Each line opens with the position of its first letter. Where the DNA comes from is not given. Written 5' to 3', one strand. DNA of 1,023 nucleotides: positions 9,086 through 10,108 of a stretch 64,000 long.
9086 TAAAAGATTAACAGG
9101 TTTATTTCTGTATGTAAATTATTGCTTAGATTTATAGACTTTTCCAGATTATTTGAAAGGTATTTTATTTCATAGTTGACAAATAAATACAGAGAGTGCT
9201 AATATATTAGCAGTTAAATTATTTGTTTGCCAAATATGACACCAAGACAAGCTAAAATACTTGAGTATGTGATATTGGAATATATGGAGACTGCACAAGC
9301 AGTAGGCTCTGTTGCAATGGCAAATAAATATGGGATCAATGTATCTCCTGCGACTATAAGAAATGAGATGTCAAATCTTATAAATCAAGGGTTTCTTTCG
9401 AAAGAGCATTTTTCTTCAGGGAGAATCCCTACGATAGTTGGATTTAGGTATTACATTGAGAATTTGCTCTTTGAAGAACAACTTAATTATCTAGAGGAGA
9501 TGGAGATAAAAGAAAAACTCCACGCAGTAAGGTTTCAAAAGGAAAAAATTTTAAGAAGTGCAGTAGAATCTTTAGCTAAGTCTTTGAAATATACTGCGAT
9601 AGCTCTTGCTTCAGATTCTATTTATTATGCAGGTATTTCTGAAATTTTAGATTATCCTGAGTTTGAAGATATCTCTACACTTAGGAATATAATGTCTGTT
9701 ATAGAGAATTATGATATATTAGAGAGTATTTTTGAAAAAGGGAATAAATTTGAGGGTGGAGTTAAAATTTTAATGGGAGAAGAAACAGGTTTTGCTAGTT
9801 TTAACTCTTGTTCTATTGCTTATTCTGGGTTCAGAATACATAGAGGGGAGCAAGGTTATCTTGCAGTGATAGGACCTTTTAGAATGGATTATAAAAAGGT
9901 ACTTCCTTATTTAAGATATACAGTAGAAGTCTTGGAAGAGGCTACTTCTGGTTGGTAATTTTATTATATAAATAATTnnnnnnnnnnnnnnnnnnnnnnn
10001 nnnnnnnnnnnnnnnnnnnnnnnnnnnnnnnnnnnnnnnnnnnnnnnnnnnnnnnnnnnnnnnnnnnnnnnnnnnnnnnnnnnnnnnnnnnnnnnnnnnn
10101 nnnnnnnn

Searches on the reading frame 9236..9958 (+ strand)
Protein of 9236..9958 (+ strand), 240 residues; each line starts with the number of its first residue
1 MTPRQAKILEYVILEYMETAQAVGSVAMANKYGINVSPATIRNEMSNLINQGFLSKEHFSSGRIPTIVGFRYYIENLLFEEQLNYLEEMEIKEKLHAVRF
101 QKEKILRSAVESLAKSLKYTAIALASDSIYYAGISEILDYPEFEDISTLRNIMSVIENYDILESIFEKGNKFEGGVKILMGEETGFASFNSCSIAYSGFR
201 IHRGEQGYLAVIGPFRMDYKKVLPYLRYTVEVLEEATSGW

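Call 7: search_protein_families(library=pfam, proteins=[window:9236-9958:+])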
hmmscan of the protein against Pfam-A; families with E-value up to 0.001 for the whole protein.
window:9236-9958:+ (240 aa): 1 family
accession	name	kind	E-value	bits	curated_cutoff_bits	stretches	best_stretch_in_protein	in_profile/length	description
PF01628.27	HrcA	-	1.5e-24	87.6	22.2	1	78-222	77-214/215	HrcA protein C terminal domain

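Call 11: find_homologous_proteins(query=window:9236-9958:+, max_evalue=0.00001)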
Query window:9236-9958:+ (240 aa): 2277 proteins with E <= 0.00001 among 2973 candidates; the best 120 are listed.
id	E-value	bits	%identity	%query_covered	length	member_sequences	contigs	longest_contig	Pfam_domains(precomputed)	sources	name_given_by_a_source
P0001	6.5e-151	518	100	100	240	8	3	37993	PF01628.28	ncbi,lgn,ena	-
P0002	2.9e-137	473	89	100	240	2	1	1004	PF01628.28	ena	-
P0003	1.5e-135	468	88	100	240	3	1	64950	PF01628.28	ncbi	-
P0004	2.3e-114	399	75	100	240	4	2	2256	PF01628.28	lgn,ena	-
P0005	4.1e-110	385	79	93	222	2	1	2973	PF01628.28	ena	-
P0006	2.0e-103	363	66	100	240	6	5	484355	PF01628.28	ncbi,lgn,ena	-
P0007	6.8e-95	335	60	100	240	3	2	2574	PF01628.28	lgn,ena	-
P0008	2.7e-94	333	63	100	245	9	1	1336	PF01628.28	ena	-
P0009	7.5e-92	325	60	100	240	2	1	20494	PF01628.28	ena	-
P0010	1.2e-91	324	58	100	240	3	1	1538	PF01628.28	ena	-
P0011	2.4e-81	291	53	100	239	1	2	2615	PF01628.28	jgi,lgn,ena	jgi:transcriptional regulator of heat shock response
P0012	9.6e-69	249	44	100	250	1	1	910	PF01628.28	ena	-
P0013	5.5e-68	247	45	100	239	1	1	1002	PF01628.28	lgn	-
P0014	1.6e-67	245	45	100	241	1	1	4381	PF01628.28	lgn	-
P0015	2.0e-67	245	45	100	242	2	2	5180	PF01628.28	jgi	-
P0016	1.8e-66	242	42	100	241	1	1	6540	PF01628.28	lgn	-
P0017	8.4e-66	240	45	100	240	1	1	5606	PF01628.28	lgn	-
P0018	1.6e-65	239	42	100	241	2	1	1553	PF01628.28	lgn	-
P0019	5.0e-65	237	43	100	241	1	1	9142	PF01628.28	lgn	-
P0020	1.2e-64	236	47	100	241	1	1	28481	PF01628.28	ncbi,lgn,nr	ncbi:hypothetical protein JW766_02095 [Candidatus Dojkabacteria bacterium]|nr:hypothetical protein [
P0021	1.4e-64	236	46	100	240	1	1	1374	PF01628.28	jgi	jgi:heat-inducible transcriptional repressor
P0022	5.3e-64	234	44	100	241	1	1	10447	PF01628.28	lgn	-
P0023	5.7e-64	234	42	100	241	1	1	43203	PF01628.28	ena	-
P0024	1.5e-63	232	45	100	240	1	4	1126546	PF01628.28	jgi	jgi:transcriptional regulator of heat shock response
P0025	1.9e-63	232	44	100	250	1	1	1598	PF01628.28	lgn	-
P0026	3.2e-63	231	44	100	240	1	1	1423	PF01628.28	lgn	-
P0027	3.7e-63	231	45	100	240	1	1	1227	PF01628.28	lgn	-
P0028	5.0e-63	231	42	100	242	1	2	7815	PF01628.28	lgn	-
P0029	8.5e-63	230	45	100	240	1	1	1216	PF01628.28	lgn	-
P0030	1.5e-62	229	44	100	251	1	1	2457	PF01628.28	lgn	-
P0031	4.2e-62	228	44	100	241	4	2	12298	PF01628.28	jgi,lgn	-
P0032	4.7e-62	228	44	100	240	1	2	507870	PF01628.28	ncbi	-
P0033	7.7e-62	227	44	100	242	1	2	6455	PF01628.28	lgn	-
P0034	1.0e-61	226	42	100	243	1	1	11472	PF01628.28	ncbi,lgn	-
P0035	1.1e-61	226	44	100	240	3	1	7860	PF01628.28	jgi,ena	-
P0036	5.6e-61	224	42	100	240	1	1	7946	PF01628.28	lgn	-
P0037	8.5e-61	223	42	100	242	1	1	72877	PF01628.28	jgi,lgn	-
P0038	9.0e-61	223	43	100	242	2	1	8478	PF01628.28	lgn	-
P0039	2.3e-60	222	41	100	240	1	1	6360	PF01628.28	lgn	-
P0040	3.2e-60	222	42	100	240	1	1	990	PF01628.28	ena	-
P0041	4.0e-60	221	43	100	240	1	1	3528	PF01628.28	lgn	-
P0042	5.8e-60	221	42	100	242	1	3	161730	PF01628.28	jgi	-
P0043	6.1e-60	221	42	100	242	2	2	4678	PF01628.28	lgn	-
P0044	1.2e-59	220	41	100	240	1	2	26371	PF01628.28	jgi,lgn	jgi:heat-inducible transcriptional repressor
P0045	1.4e-59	219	43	100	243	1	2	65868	PF01628.28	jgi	jgi:transcriptional regulator of heat shock response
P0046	1.8e-59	219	43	100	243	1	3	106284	PF01628.28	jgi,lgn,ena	-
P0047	5.9e-59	217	44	100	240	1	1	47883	PF01628.28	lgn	-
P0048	6.0e-59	217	44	100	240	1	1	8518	PF01628.28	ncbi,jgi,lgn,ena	ncbi:MAG TPA: hypothetical protein VGA67_00005 [Candidatus Dojkabacteria bacterium]|jgi:heat-inducib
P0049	3.1e-58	215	43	100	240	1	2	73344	PF01628.28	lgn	-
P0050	7.3e-58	214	43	100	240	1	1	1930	PF01628.28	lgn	-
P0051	7.6e-58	214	41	100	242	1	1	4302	PF01628.28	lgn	-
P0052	3.2e-57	212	42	100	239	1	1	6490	PF01628.28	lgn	-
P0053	3.7e-57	211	43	100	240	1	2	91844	PF01628.28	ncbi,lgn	ncbi:MAG: hypothetical protein ACE5DX_00655 [Candidatus Dojkabacteria bacterium]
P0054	4.4e-57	211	43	100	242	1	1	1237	PF01628.28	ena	-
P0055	4.6e-57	211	42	100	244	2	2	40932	PF01628.28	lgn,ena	-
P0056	6.1e-57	211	40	100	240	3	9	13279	PF01628.28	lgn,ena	-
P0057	7.2e-57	211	42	100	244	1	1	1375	PF01628.28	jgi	jgi:heat-inducible transcriptional repressor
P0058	9.7e-57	210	41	100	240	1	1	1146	PF01628.28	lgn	-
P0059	1.4e-56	210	43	100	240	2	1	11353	PF01628.28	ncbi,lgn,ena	-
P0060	1.7e-56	209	41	100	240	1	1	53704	PF01628.28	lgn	-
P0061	4.0e-56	208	40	100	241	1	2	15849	PF01628.28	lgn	-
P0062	9.9e-56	207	43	100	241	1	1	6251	PF01628.28,PF03444.22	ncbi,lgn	ncbi:MAG: hypothetical protein ACOCXP_02855 [Candidatus Dojkabacteria bacterium]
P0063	1.1e-55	207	42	100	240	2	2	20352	PF01628.28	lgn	-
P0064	2.3e-55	206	43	100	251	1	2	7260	PF01628.28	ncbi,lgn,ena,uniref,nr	ncbi:hypothetical protein KC717_05230 [Candidatus Dojkabacteria bacterium]|uniref:Heat-inducible tra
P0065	3.5e-55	205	39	100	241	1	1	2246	PF01628.28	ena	-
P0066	5.2e-55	204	40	100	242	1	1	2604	PF01628.28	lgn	-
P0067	9.5e-55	204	41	100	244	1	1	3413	PF01628.28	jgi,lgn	-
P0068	1.0e-54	203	42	100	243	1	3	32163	PF01628.28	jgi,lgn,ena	-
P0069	1.5e-54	203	41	100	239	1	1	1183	PF01628.28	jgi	-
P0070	1.6e-54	203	41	100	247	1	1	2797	PF01628.28,PF03444.22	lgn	-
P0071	1.7e-54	203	40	100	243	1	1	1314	PF01628.28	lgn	-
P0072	2.9e-54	202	40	100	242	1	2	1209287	PF01628.28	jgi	jgi:heat-inducible transcriptional repressor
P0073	3.4e-54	202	41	100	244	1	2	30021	PF01628.28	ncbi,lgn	-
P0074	3.5e-54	202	42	100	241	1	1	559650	PF01628.28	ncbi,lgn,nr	ncbi:hypothetical protein JW796_04220 [Candidatus Dojkabacteria bacterium]|nr:hypothetical protein [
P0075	9.6e-54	200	41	100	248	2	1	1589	PF01628.28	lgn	-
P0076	1.3e-53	200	40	100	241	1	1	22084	PF01628.28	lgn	-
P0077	1.3e-53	200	40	100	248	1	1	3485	PF01628.28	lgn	-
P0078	1.4e-53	200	41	100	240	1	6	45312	PF01628.28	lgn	-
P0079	1.8e-53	199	40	100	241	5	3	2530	PF01628.28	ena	-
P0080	2.4e-53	199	37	100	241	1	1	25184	PF01628.28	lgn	-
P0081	2.5e-53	199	40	100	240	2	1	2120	PF01628.28,PF03444.22,PF08220.19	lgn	-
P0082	3.2e-53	199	41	100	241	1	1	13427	PF01628.28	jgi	jgi:transcriptional regulator of heat shock response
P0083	4.0e-53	198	40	100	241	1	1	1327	PF01628.28,PF03444.22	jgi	jgi:transcriptional regulator of heat shock response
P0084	6.2e-53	198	43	100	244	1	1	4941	PF01628.28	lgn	-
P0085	7.1e-53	197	43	100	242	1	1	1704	PF01628.28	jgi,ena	-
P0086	7.7e-53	197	40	100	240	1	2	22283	PF01628.28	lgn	-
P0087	8.7e-53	197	41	100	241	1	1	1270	PF01628.28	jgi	jgi:transcriptional regulator of heat shock response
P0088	1.3e-52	197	42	100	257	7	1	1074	PF01628.28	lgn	-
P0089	1.5e-52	196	40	100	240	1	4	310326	PF01628.28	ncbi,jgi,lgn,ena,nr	ncbi:MAG TPA: hypothetical protein PK863_04735 [Candidatus Dojkabacteria bacterium]|nr:hypothetical 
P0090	1.6e-52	196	40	100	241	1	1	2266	PF01628.28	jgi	jgi:transcriptional regulator of heat shock response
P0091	1.9e-52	196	40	100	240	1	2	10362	PF01628.28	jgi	jgi:transcriptional regulator of heat shock response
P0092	1.9e-52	196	40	100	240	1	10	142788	PF01628.28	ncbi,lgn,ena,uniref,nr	ncbi:hypothetical protein KC675_00610 [Candidatus Dojkabacteria bacterium]|uniref:Heat-inducible tra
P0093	2.0e-52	196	40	100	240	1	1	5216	PF01628.28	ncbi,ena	-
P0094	2.2e-52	196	42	100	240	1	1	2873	PF01628.28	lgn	-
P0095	2.7e-52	196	40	100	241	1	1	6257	PF01628.28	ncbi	-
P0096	2.7e-52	196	40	100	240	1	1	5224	PF01628.28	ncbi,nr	ncbi:MAG TPA: hypothetical protein PKU78_02460 [Candidatus Dojkabacteria bacterium]|nr:hypothetical 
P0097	2.8e-52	196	40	100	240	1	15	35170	PF01628.28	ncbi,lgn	-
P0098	2.9e-52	195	40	100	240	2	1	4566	PF01628.28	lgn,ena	-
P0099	3.3e-52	195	42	100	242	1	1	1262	PF01628.28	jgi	jgi:heat-inducible transcriptional repressor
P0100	3.8e-52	195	40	100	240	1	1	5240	PF01628.28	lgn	-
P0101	5.1e-52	195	41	100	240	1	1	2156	PF01628.28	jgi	-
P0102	5.7e-52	195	40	100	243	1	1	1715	PF01628.28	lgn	-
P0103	6.0e-52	194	43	100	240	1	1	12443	PF01628.28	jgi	-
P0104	9.6e-52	194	38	100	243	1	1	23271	PF01628.28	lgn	-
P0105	1.3e-51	193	40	98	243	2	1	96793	PF01628.28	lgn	-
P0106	1.8e-51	193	41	100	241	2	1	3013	PF01628.28,PF03444.22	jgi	-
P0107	1.9e-51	193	40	100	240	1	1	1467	PF01628.28,PF08220.19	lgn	-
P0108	2.3e-51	193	40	100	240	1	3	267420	PF01628.28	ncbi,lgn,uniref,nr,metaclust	ncbi:MAG: Heat-inducible transcription repressor HrcA [candidate division WS6 bacterium OLB20]|unire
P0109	3.5e-51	192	40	100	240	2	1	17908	PF01628.28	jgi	-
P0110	4.0e-51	192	42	100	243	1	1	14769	PF01628.28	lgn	-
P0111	5.3e-51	191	39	100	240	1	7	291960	PF01628.28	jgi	jgi:heat-inducible transcriptional repressor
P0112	8.4e-51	191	39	100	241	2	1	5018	PF01628.28,PF03444.22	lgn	-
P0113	9.0e-51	191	42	100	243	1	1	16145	PF01628.28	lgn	-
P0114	1.2e-50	190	37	100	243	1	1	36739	PF01628.28,PF03444.22,PF08220.19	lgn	-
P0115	1.3e-50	190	39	100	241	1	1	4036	PF01628.28,PF03444.22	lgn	-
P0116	1.3e-50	190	40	97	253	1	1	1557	PF01628.28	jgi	-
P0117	1.4e-50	190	39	100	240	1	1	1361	PF01628.28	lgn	-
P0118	1.6e-50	190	41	100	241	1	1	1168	PF01628.28,PF03444.22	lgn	-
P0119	2.5e-50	189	40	100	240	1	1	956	PF01628.28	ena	-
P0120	3.0e-50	189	40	100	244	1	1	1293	PF01628.28,PF03444.22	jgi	-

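Call 13: find_related_loci(query=A1, collection=genome_contigs, flank=4000)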
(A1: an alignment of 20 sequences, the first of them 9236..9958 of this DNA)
Query A1 (240 aa) in genome_contigs; peptide patterns used: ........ (x = any residue, [..] = any of these).
600 stretches matched a pattern (row limit reached: there are more); 598 encode a relative of the query (tblastn E <= 1e-3); the best 80 are kept; 80 distinct loci.
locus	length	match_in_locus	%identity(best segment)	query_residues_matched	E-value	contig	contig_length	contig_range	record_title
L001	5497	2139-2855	52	1-240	3e-85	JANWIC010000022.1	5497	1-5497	MAG: Patescibacteria group bacterium isolate CRAIB_MAG31 c_000000109088, whole genome shotgun sequence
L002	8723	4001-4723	41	1-240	2e-62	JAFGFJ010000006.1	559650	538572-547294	MAG: Candidatus Dojkabacteria bacterium isolate Zod_Metabat.1309 k87_7064062, whole genome shotgun sequence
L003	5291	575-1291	38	1-240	2e-60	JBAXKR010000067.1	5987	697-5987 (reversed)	MAG: bacterium isolate ELA406 MAG406_67, whole genome shotgun sequence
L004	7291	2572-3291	40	1-240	4e-58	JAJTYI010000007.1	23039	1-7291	MAG: bacterium isolate DTUPAT2 7-Genome5, whole genome shotgun sequence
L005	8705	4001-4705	42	1-236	5e-55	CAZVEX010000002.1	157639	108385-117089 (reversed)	MAG TPA_asm: uncultured Gammaproteobacteria bacterium isolate binchicken_co38_210 genome assembly, contig: NODE_248_leng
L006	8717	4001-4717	40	1-240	1e-54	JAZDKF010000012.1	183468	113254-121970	MAG: Candidatus Beckwithbacteria bacterium isolate MEGAHIT-group-0.521 k141_7521200, whole genome shotgun sequence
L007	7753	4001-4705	40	1-235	2e-54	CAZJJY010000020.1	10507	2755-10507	MAG TPA_asm: uncultured Gammaproteobacteria bacterium isolate binchicken_co243_270 genome assembly, contig: NODE_5711_le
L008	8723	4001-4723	38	1-240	5e-54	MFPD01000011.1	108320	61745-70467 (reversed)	MAG: Candidatus Levybacteria bacterium RIFCSPLOWO2_02_FULL_37_18 rifcsplowo2_02_scaffold_266, whole genome shotgun seque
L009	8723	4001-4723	37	1-240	1e-53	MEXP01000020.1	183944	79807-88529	MAG: Candidatus Amesbacteria bacterium RIFCSPLOWO2_01_FULL_49_25 rifcsplowo2_01_scaffold_62, whole genome shotgun sequen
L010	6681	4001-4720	39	1-240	4e-53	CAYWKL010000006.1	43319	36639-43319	MAG TPA_asm: uncultured Gammaproteobacteria bacterium isolate binchicken_co38_1283 genome assembly, contig: NODE_1872_le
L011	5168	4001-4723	38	1-240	8e-53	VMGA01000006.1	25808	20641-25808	MAG: Microgenomates group bacterium Gr01-1014_16 G01um101416_scaffold_536, whole genome shotgun sequence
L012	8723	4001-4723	35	1-240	8e-53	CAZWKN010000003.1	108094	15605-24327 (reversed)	MAG TPA_asm: uncultured Gammaproteobacteria bacterium isolate SRP192515_co1_359 genome assembly, contig: NODE_97_length_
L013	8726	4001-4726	39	1-240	1e-52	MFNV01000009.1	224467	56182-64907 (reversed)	MAG: Candidatus Levybacteria bacterium RIFCSPHIGHO2_01_FULL_41_15 rifcsphigho2_01_scaffold_837, whole genome shotgun seq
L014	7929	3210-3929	37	1-240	1e-51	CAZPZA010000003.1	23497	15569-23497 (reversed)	MAG TPA_asm: uncultured Gammaproteobacteria bacterium isolate binchicken_co21_463 genome assembly, contig: NODE_1026_len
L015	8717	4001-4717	37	1-240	8e-52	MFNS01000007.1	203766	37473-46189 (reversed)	MAG: Candidatus Levybacteria bacterium RIFCSPHIGHO2_01_FULL_40_16 rifcsphigho2_01_scaffold_68, whole genome shotgun sequ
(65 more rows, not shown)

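Call 17: find_encoding_contigs(protein=P0003, flank=3000, max_places=3)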
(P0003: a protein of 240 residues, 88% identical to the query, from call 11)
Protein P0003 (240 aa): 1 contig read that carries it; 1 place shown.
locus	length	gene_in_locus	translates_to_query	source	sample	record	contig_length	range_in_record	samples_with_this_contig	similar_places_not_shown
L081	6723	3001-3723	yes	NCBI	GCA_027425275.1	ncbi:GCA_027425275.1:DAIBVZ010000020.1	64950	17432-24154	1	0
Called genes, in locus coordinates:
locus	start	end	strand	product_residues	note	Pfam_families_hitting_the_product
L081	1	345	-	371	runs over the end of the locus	PF00953:Glycos_transf_4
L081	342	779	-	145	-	-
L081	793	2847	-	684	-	-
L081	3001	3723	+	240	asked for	PF01628:HrcA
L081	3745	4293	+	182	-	PF01025:GrpE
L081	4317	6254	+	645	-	PF00012:HSP70, PF06723:MreB_Mbl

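Call 18: find_encoding_contigs(protein=P0006, flank=3000, max_places=4)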
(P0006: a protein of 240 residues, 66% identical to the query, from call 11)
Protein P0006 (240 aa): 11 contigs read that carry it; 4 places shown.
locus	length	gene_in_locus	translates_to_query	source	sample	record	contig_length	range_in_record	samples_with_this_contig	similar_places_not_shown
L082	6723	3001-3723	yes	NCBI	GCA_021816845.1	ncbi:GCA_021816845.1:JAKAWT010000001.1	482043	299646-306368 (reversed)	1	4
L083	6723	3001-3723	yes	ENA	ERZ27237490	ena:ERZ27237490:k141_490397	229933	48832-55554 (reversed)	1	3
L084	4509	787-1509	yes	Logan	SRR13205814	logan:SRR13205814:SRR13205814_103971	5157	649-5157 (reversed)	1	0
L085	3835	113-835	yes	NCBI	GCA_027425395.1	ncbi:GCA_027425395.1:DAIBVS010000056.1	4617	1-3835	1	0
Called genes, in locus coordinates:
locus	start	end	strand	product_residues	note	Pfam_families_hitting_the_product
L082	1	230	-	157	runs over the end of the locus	-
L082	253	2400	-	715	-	-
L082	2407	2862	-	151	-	-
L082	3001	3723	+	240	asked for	PF01628:HrcA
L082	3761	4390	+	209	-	PF01025:GrpE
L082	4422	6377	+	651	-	PF00012:HSP70, PF06723:MreB_Mbl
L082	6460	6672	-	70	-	-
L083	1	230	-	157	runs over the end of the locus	-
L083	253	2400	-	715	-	-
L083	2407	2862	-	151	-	-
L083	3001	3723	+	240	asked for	PF01628:HrcA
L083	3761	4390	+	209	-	PF01025:GrpE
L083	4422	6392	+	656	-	PF00012:HSP70, PF06723:MreB_Mbl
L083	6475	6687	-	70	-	-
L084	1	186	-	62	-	?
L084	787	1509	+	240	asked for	PF01628:HrcA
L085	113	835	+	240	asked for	PF01628:HrcA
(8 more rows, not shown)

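Call 19: find_encoding_contigs(protein=P0009, flank=3000, max_places=3)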
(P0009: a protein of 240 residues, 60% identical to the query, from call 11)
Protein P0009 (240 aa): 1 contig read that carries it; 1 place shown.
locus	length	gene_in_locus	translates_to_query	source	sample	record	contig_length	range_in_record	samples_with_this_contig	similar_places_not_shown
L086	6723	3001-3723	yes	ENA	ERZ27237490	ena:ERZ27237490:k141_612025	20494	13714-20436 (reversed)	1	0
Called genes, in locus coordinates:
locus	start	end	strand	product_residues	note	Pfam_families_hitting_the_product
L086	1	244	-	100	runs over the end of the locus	?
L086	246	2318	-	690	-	-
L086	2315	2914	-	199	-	PF08308:PEGA (weak)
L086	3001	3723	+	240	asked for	PF01628:HrcA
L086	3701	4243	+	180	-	PF01025:GrpE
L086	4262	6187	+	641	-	PF00012:HSP70, PF06723:MreB_Mbl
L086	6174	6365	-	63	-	-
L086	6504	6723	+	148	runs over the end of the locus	-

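Call 20: find_encoding_contigs(protein=P0004, flank=2000, max_places=2)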
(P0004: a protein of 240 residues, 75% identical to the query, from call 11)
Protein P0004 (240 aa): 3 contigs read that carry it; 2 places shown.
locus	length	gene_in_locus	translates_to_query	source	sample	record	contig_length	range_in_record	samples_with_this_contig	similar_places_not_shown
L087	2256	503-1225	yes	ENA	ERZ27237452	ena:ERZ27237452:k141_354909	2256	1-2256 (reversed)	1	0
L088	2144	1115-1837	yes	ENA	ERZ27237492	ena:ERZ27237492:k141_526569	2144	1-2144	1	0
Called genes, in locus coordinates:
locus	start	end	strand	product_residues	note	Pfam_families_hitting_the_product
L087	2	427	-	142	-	?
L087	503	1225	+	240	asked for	PF01628:HrcA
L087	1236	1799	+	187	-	PF01025:GrpE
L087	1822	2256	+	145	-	?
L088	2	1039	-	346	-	?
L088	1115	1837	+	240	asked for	PF01628:HrcA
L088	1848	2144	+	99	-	?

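Call 21: find_encoding_contigs(protein=P0005, flank=2000, max_places=2)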
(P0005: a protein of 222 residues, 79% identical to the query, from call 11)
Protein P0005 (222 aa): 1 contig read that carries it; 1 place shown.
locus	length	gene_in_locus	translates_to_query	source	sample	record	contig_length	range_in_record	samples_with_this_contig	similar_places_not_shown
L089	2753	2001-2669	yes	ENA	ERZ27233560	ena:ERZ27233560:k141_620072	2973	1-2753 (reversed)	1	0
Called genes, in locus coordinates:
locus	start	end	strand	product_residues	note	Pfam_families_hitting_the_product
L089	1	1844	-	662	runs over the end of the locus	-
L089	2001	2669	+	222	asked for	PF01628:HrcA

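Call 22: find_encoding_contigs(protein=P0007, flank=2000, max_places=2)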
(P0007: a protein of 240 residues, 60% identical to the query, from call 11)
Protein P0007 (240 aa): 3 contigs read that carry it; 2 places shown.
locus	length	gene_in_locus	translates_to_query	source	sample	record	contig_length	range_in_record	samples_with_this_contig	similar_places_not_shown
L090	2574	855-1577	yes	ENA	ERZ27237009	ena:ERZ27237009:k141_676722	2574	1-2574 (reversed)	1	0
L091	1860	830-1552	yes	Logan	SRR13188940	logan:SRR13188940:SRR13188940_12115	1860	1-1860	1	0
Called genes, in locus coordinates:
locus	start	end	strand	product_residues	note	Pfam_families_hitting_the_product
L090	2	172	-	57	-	?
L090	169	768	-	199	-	PF08308:PEGA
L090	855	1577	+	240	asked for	PF01628:HrcA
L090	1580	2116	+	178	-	PF01025:GrpE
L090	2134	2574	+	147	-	?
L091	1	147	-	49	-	?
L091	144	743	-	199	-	PF08308:PEGA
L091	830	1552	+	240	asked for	PF01628:HrcA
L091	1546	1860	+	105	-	?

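Call 23: find_encoding_contigs(protein=P0011, flank=2000, max_places=2)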
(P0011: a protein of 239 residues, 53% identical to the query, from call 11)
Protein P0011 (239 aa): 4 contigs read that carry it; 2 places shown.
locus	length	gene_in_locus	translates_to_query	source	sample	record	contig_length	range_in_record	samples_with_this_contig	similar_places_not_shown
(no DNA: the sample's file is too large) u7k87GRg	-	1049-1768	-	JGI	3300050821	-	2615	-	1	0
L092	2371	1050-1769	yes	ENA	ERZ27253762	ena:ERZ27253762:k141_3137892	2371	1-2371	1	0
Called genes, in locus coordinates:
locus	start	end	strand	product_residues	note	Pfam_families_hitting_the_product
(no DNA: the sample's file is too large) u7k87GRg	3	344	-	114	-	?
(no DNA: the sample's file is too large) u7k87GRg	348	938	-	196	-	PF08308:PEGA (weak)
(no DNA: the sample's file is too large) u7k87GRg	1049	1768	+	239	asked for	PF01628:HrcA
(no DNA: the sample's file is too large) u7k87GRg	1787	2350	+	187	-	PF01025:GrpE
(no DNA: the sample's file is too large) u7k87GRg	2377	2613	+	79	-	?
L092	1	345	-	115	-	?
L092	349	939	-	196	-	PF08308:PEGA (weak)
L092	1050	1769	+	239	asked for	PF01628:HrcA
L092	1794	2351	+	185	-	PF01025:GrpE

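Call 27: search_solved_structures(query=window:9236-9958:+, max_evalue=0.01, show_alignments=1)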
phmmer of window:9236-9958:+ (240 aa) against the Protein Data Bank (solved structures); distinct sequences matched with E-value up to 0.01: 1.
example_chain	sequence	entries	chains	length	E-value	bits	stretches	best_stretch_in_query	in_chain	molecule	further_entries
1stz_A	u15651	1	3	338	1e-11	48.1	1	3-81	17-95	Heat-inducible transcription repressor hrcA homolog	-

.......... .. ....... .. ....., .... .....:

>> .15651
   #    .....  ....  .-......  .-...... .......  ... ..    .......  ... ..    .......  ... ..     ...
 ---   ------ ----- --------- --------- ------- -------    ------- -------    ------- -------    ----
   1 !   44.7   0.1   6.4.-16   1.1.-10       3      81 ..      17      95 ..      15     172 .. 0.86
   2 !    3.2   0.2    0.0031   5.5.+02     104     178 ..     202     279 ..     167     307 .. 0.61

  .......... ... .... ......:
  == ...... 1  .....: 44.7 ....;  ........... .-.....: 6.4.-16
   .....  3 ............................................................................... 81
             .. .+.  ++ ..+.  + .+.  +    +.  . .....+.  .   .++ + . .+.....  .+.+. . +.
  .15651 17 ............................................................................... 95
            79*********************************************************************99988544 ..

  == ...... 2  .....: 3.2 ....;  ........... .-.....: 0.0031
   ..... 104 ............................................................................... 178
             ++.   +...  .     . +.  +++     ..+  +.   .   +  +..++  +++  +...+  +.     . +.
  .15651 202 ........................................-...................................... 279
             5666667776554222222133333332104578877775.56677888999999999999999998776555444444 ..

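Call 46: find_encoding_contigs(protein=P0002, flank=1000, max_places=2)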
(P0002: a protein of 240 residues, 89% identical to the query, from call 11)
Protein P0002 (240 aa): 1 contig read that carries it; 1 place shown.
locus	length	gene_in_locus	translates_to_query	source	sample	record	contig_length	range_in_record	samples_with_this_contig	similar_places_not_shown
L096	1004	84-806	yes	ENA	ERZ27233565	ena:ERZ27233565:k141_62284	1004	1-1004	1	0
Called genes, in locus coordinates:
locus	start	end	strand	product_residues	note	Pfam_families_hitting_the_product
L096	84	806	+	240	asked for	PF01628:HrcA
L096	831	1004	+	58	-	?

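Call 47: find_encoding_contigs(protein=P0008, flank=1000, max_places=2)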
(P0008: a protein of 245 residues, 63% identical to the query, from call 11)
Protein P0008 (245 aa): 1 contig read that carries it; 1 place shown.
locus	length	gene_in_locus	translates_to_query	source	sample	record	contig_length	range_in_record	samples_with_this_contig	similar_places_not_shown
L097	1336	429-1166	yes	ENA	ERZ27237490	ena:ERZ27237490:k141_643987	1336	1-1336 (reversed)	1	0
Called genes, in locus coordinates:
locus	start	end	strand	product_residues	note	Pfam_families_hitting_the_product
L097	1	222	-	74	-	?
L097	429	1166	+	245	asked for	PF01628:HrcA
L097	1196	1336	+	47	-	?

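Call 48: find_encoding_contigs(protein=P0010, flank=1000, max_places=2)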
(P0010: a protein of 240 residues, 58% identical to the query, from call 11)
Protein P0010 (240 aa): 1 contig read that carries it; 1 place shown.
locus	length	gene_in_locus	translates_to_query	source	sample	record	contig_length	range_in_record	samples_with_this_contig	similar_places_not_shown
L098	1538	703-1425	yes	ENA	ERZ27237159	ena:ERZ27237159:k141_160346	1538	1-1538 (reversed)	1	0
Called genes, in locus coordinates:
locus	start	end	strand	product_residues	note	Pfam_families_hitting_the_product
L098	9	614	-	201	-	PF08308:PEGA (faint)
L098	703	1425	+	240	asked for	PF01628:HrcA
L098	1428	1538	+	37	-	?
